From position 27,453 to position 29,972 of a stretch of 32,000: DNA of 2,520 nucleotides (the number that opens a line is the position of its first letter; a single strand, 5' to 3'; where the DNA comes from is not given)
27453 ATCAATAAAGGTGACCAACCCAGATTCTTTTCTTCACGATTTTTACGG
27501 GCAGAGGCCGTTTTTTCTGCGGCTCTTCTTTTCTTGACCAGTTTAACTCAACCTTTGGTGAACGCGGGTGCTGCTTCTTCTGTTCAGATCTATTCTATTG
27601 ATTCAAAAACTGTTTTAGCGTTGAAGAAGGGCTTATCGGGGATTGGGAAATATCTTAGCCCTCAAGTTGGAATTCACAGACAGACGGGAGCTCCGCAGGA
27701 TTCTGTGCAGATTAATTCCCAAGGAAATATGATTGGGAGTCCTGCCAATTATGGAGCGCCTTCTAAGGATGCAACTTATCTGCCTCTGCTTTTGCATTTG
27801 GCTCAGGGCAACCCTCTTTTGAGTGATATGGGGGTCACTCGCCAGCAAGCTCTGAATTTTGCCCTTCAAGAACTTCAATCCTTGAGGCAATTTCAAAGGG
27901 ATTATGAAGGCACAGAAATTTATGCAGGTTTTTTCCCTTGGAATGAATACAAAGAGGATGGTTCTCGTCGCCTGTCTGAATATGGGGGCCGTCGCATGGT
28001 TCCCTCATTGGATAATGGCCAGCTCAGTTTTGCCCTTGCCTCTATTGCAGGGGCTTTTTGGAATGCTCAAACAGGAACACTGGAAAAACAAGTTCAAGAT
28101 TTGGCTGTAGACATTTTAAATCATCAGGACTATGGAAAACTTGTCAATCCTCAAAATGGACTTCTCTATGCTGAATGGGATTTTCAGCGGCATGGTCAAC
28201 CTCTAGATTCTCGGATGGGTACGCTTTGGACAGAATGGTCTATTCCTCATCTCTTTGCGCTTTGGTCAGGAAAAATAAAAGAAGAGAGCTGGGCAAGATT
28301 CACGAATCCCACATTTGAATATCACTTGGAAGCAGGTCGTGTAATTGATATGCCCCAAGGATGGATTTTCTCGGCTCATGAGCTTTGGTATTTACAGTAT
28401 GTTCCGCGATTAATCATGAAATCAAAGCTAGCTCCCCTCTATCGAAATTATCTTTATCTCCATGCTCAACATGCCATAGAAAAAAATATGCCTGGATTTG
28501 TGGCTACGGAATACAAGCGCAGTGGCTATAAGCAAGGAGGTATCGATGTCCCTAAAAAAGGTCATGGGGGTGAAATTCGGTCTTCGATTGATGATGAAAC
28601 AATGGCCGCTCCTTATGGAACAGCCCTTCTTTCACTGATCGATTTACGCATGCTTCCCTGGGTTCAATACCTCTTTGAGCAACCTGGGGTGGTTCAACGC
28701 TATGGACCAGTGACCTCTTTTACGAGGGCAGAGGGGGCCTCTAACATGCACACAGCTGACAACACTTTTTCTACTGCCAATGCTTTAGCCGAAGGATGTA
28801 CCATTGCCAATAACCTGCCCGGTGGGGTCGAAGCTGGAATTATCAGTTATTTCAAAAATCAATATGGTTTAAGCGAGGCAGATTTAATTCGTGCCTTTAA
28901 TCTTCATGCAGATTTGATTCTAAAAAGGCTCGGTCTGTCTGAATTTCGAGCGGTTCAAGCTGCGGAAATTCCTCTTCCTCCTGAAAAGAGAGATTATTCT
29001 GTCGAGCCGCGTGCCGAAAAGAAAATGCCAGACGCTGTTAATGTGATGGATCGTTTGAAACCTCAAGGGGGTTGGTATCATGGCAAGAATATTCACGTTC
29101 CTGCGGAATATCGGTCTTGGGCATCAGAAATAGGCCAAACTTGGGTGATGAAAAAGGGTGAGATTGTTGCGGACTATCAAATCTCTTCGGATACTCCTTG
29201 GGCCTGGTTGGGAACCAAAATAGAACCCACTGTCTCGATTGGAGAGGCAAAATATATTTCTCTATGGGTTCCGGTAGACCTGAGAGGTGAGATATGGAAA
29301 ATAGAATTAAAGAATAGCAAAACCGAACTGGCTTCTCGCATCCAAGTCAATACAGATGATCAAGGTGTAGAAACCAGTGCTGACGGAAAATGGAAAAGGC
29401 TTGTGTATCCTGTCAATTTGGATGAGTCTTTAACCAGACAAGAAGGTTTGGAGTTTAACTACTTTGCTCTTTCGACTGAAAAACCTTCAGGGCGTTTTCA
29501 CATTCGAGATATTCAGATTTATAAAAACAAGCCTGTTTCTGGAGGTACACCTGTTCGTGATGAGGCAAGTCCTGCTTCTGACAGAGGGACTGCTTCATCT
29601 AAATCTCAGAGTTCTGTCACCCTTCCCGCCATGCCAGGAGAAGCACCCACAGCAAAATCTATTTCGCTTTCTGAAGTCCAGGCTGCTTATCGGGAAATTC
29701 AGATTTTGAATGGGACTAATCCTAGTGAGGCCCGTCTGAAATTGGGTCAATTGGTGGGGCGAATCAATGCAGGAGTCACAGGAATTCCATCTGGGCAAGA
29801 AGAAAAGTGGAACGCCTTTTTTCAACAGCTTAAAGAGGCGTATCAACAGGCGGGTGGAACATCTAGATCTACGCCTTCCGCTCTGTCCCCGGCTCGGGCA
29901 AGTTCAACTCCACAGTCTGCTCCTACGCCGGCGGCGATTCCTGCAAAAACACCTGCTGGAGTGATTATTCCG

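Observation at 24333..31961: Giant mosaic envelope protein with two embedded CPBP/Abi (CAAX-protease-like) intramembrane modules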

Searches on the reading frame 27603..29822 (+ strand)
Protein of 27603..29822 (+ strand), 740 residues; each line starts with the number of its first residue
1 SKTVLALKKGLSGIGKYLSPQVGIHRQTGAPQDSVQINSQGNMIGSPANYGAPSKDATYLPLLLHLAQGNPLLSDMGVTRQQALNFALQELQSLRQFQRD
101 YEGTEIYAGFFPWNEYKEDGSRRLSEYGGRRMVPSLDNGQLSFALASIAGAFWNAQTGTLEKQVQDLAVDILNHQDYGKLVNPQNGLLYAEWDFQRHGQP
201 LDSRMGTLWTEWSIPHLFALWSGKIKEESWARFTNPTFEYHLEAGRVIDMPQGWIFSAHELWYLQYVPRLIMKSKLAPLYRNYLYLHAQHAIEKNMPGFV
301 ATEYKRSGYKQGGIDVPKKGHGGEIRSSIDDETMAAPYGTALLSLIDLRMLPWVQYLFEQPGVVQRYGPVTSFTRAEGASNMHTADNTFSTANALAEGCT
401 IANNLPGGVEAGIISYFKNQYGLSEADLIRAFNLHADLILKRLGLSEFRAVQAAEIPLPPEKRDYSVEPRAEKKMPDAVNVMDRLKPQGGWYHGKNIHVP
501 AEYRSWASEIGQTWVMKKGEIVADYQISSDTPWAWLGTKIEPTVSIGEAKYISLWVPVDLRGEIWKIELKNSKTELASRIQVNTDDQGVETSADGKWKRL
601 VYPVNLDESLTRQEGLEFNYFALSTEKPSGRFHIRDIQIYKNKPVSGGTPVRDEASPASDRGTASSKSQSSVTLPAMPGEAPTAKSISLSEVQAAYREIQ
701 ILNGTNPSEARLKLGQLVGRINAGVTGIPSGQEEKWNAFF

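Call 30: find_homologous_proteins(query=window:27603-29822:+)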
Query window:27603-29822:+ (740 aa): 12 proteins with E <= 0.001 among 8000 candidates.
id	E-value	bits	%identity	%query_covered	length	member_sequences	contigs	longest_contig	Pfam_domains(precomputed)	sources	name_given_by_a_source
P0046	8.9e-163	561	44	89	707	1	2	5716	PF26157.1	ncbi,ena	-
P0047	3.1e-116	408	37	87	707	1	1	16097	PF26157.1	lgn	-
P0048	4.9e-91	324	50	41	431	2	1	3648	PF26157.1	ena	-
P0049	2.1e-67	246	30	86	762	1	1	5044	-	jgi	jgi:hypothetical protein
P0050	1.4e-61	227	30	86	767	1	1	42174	-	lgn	-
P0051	7.1e-55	205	29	87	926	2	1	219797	PF26157.1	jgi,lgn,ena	-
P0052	1.0e-53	201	29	83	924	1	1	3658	PF26157.1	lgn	-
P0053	2.6e-52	196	29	85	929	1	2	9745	PF26157.1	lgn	-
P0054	1.4e-51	194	30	83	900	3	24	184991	PF26157.1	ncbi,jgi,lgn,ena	-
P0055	8.0e-51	191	28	85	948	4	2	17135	PF26157.1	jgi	-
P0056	3.7e-9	54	30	23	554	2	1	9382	PF26157.1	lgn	-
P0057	1.8e-5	41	26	48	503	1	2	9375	PF26157.1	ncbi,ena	-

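Call 32: search_solved_structures(query=A4, max_evalue=1, show_alignments=1)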
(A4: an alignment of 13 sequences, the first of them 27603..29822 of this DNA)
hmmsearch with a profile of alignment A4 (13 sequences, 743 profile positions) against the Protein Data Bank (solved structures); distinct sequences matched with E-value up to 1: 3.
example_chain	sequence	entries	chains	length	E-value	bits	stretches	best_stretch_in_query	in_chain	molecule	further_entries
6imu_A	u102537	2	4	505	9e-64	219.1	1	28-464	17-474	Endo-beta-1,2-glucanase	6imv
6imw_A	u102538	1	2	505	1.9e-62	214.7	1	28-464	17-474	Endo-beta-1,2-glucanase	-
8xuj_A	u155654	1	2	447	8.7e-20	73.6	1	47-445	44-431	Membrane protein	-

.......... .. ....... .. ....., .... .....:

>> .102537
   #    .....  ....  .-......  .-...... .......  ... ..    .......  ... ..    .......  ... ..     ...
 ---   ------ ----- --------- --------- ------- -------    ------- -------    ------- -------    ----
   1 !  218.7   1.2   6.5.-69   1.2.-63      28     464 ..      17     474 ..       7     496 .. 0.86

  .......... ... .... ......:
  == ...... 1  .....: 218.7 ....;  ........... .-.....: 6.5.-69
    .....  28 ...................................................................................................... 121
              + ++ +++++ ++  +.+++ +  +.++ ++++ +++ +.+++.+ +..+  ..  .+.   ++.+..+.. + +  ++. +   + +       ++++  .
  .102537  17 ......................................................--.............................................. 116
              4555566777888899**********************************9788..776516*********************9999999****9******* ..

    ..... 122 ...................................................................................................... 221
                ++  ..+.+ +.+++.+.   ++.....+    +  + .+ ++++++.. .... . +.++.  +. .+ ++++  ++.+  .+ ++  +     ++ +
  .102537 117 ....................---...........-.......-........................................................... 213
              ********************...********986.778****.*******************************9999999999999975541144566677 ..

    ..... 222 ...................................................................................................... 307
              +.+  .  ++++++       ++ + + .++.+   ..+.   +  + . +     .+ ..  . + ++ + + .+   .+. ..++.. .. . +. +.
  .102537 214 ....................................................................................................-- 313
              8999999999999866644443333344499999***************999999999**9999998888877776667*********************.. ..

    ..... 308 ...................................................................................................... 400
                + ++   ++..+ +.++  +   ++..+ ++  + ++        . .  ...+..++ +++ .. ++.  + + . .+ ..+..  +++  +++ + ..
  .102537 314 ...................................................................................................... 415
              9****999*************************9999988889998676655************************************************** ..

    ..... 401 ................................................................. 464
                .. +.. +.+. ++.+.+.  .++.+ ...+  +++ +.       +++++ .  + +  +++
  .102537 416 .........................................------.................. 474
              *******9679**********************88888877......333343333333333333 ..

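Call 33: search_protein_families(library=pfam, alignment_id=A4, max_evalue=1)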
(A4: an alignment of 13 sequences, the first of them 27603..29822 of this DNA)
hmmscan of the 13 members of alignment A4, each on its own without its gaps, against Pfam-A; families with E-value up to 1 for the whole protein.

A. member 1, window:27603-29822:+ (740 aa): 0 families

B. families by the number of members that match (of 13 scanned): 7 families
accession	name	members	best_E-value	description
PF14805.11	THDPS_N_2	1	0.01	Tetrahydrodipicolinate N-succinyltransferase N-terminal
PF05322.16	NinE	1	0.037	NINE Protein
PF11007.13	CotJA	1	0.053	Spore coat associated protein JA (CotJA)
PF11971.13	CAMSAP_CH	1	0.071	CAMSAP CH domain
PF19740.4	DUF6229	1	0.11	Family of unknown function (DUF6229)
PF20773.4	InhA-like_MAM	1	0.16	Immune inhibitor A-like, MAM domain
PF13424.12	TPR_12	1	0.17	Tetratricopeptide repeat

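Call 68: list_cluster_members(proteins=[P0046, P0054, P0057, P0051, P0007, P0059, P0060, P0058, P0065, P0012])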
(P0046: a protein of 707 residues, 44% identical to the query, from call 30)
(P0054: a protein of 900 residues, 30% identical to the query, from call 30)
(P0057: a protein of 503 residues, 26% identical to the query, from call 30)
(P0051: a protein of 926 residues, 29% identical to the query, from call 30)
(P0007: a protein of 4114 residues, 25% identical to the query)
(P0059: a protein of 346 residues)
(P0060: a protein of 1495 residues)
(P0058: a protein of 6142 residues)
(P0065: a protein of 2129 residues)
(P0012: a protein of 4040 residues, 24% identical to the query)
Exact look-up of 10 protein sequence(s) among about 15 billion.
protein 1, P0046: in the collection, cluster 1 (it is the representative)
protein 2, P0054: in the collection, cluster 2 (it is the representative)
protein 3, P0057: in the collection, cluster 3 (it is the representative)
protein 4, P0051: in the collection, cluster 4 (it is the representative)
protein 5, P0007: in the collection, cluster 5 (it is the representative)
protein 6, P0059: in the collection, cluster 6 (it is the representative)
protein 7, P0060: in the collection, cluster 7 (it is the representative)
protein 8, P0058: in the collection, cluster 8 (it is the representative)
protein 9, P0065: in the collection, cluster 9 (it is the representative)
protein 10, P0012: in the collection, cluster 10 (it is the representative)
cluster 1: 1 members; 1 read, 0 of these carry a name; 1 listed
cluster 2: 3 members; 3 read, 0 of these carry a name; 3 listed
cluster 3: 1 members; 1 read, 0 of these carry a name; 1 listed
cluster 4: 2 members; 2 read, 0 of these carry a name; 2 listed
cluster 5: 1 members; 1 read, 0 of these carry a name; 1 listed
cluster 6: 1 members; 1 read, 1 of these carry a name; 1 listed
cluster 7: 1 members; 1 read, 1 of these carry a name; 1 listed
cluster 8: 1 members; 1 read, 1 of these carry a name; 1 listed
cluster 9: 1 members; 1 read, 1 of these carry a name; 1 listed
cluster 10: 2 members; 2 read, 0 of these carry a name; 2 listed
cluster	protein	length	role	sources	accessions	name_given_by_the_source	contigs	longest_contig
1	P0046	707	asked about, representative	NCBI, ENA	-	-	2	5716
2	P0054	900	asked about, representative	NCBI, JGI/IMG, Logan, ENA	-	-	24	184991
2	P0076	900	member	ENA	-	-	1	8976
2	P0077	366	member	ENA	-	-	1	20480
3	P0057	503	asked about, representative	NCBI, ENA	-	-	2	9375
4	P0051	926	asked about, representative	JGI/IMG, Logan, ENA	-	-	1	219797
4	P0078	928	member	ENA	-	-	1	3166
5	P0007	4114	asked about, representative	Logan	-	-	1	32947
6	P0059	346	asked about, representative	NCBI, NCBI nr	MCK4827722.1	hypothetical protein KA005_68980, partial [bacterium] | hypothetical protein [bacterium]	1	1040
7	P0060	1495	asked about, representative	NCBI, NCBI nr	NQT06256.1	MAG: HEAT repeat domain-containing protein, partial [Candidatus Omnitrophica bacterium] | HEAT repeat domain-containing protein [Candidatus Omnitrophota bacterium]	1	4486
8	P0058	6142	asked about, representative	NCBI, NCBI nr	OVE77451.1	hypothetical protein BVX98_02850 [bacterium F11]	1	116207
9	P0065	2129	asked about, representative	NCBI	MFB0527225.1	MAG: hypothetical protein ACETVO_07145, partial [bacterium]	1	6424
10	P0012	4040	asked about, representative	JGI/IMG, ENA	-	-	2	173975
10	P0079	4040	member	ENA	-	-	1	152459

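Call 70: find_encoding_contigs(protein=P0054, flank=8000, max_places=3)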
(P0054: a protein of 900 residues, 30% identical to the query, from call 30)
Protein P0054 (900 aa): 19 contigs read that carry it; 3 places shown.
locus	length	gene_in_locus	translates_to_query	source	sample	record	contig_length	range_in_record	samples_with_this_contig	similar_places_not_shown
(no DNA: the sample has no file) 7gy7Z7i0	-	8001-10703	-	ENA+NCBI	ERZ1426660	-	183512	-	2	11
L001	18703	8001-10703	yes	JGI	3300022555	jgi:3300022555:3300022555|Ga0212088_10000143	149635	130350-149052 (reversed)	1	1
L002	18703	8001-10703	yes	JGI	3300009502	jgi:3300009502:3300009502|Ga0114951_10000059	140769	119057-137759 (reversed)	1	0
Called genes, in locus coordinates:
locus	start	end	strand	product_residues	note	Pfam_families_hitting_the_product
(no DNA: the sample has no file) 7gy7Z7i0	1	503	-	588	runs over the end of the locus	PF02811:PHP (weak)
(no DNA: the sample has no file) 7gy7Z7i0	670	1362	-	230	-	-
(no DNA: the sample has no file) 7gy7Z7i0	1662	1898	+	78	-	-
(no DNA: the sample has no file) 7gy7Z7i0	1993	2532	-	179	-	-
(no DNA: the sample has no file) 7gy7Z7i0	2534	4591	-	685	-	PF13089:PP_kinase_N, PF02503:PP_kinase, PF17941:PP_kinase_C_1, PF13091:PLDc_2 (faint), PF13090:PP_kinase_C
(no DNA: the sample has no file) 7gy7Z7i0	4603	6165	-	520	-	PF02541:Ppx-GppA, PF01966:HD, PF21447:Ppx-GppA_III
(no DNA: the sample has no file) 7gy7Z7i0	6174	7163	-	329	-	PF00480:ROK, PF01869:BcrAD_BadFG (weak)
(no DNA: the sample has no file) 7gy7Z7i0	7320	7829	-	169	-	PF00300:His_Phos_1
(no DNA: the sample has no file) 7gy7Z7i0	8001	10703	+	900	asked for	PF26157:SGL_GH162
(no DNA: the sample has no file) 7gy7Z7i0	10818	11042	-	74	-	-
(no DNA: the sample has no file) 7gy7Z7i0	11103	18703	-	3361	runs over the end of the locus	-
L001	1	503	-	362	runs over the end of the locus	?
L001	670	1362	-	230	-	-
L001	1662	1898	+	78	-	-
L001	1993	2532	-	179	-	-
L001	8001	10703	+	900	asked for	PF26157:SGL_GH162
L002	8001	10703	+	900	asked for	PF26157:SGL_GH162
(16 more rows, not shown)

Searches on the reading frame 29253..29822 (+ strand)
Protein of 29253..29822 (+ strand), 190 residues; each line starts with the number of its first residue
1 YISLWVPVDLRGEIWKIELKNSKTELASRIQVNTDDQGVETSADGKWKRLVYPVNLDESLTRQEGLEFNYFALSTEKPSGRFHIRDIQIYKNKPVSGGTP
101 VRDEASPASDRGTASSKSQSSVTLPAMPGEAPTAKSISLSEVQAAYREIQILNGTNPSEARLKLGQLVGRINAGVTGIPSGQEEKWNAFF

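Call 13: search_protein_families(library=pfam, proteins=[window:29253-29822:+], max_evalue=10)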
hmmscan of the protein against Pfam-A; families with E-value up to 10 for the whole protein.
window:29253-29822:+ (190 aa): 0 families
